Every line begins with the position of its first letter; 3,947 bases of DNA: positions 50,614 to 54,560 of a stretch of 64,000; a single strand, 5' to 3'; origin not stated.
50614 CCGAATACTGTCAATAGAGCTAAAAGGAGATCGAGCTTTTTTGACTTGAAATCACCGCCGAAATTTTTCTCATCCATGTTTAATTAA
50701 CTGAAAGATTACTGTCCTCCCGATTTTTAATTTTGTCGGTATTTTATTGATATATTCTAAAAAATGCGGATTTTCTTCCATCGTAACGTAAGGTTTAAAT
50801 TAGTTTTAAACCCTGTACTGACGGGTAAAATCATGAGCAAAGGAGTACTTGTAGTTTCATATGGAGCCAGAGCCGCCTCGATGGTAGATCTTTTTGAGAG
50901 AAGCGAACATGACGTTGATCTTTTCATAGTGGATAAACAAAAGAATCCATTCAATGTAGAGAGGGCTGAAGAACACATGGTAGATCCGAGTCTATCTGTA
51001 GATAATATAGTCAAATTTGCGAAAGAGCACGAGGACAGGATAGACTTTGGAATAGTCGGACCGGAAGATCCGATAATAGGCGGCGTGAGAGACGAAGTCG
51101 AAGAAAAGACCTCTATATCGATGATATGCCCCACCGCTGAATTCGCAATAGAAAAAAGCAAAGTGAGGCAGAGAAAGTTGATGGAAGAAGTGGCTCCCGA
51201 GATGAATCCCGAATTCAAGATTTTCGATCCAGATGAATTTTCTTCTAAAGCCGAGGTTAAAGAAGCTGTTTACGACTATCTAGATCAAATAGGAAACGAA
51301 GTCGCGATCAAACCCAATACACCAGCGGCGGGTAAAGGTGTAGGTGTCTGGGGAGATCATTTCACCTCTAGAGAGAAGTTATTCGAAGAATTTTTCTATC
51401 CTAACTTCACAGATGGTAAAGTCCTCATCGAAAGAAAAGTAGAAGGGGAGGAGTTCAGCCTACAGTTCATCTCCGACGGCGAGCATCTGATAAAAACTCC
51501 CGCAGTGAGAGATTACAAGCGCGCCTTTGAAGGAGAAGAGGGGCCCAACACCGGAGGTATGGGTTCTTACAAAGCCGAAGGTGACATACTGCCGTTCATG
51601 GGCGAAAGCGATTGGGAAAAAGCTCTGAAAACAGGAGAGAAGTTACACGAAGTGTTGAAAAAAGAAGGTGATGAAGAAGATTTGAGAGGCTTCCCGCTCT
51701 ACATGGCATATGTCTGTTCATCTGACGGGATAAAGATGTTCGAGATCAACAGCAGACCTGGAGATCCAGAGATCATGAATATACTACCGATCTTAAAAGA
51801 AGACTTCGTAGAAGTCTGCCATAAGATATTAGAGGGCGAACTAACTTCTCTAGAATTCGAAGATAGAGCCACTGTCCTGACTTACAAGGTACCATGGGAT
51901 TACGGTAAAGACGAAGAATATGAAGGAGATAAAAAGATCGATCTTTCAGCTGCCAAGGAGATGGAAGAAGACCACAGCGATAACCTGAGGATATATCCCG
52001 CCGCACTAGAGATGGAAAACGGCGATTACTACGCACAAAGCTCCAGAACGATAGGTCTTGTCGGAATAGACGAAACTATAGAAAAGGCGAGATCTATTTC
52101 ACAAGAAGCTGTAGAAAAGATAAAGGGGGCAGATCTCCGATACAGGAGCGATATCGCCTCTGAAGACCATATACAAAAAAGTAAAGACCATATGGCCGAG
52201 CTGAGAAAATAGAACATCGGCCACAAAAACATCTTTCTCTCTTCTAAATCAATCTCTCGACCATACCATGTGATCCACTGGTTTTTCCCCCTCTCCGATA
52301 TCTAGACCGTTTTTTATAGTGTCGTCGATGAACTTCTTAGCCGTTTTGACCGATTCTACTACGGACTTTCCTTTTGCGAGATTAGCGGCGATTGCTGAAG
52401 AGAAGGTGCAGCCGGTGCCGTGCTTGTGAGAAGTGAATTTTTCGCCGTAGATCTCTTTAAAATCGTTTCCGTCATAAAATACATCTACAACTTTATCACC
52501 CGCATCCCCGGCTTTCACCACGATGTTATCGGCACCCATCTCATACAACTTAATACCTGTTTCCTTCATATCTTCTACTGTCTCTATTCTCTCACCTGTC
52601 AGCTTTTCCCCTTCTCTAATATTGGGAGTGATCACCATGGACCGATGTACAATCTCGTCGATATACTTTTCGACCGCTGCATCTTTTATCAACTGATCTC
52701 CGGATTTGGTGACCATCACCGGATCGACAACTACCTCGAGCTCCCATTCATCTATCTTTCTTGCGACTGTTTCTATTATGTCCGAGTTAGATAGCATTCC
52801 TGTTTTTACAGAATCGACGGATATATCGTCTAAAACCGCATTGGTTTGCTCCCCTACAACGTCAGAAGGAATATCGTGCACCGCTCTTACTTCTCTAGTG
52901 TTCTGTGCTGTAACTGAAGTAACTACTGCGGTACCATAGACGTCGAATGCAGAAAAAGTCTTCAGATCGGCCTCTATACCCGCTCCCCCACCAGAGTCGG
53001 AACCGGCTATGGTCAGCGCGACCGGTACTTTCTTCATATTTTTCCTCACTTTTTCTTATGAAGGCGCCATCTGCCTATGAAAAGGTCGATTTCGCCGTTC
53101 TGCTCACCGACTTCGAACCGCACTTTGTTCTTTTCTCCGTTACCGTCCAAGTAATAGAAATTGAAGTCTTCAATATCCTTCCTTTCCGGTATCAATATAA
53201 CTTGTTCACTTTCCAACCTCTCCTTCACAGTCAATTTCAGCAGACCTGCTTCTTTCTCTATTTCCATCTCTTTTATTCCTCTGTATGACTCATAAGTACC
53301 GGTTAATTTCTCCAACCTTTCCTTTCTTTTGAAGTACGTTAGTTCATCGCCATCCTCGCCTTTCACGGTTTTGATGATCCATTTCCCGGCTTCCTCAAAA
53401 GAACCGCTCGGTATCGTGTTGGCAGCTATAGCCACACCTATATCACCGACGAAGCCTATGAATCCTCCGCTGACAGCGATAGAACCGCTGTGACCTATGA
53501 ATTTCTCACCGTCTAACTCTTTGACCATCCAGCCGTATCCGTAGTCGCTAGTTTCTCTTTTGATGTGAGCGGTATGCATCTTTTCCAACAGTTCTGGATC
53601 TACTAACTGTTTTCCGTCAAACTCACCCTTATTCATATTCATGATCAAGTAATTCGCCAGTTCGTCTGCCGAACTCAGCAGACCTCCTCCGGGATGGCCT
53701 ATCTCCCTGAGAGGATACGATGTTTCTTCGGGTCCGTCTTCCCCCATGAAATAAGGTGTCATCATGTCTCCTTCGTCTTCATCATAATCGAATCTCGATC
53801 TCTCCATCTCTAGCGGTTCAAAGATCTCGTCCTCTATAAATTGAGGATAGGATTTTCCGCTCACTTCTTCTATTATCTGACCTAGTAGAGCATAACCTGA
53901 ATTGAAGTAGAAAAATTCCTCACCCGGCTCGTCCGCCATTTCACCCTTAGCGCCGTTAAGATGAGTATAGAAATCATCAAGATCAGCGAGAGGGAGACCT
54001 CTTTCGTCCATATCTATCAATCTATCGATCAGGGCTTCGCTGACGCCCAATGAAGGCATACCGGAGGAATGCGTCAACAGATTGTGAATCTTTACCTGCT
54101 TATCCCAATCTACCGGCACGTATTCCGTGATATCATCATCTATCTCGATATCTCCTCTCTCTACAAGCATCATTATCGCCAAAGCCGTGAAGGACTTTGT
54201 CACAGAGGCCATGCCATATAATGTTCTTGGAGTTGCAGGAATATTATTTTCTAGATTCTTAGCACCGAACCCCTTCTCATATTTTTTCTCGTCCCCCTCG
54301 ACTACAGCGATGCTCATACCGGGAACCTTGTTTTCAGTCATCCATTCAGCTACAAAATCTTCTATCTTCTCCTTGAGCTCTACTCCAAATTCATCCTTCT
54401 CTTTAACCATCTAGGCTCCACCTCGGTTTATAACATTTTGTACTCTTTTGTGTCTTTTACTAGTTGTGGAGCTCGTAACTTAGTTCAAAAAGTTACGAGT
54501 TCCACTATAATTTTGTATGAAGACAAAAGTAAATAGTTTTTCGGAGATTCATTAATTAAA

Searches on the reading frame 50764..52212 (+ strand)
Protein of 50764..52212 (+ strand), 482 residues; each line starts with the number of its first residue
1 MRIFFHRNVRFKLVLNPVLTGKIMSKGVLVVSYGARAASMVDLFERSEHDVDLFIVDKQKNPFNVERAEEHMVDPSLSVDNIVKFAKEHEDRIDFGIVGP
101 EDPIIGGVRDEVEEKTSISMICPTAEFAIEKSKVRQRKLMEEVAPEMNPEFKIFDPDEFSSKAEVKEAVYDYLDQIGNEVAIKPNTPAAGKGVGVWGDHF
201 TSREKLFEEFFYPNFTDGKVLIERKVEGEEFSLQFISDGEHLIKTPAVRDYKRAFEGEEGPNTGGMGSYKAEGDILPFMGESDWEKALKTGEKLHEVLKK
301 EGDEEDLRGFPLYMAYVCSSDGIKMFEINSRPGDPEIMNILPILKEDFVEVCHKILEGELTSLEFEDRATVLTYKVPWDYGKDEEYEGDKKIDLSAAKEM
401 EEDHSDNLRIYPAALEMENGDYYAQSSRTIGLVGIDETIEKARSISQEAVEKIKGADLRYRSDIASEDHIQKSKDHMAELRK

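Call 73: search_protein_families(library=pfam, proteins=[window:50764-52212:+], max_evalue=0.00001)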
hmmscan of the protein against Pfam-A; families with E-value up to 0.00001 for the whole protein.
window:50764-52212:+ (482 aa): 3 families
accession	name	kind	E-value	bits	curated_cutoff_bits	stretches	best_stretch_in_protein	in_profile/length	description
PF01071.24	GARS_A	-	2.3e-28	99.8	27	1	166-336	26-193/194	Phosphoribosylglycinamide synthetase, ATP-grasp (A) domain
PF02843.22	GARS_C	-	2.3e-10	41.1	34.8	1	384-466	13-91/92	Phosphoribosylglycinamide synthetase, C domain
PF02844.21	GARS_N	-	9.2e-10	39.6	29.5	1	28-128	3-97/100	Phosphoribosylglycinamide synthetase, N domain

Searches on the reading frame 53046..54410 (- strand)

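Call 73: search_protein_families(library=pfam, proteins=[window:53046-54410:-], max_evalue=0.00001)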
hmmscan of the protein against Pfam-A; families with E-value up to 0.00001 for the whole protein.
window:53046-54410:- (454 aa): 2 families
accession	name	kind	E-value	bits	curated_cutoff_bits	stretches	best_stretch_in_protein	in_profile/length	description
PF00144.29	Beta-lactamase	-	1.7e-62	212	27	1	17-330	2-306/329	Beta-lactamase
PF13969.11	Pab87_oct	-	2.8e-22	79.2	27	1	356-451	3-96/96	Pab87 octamerisation domain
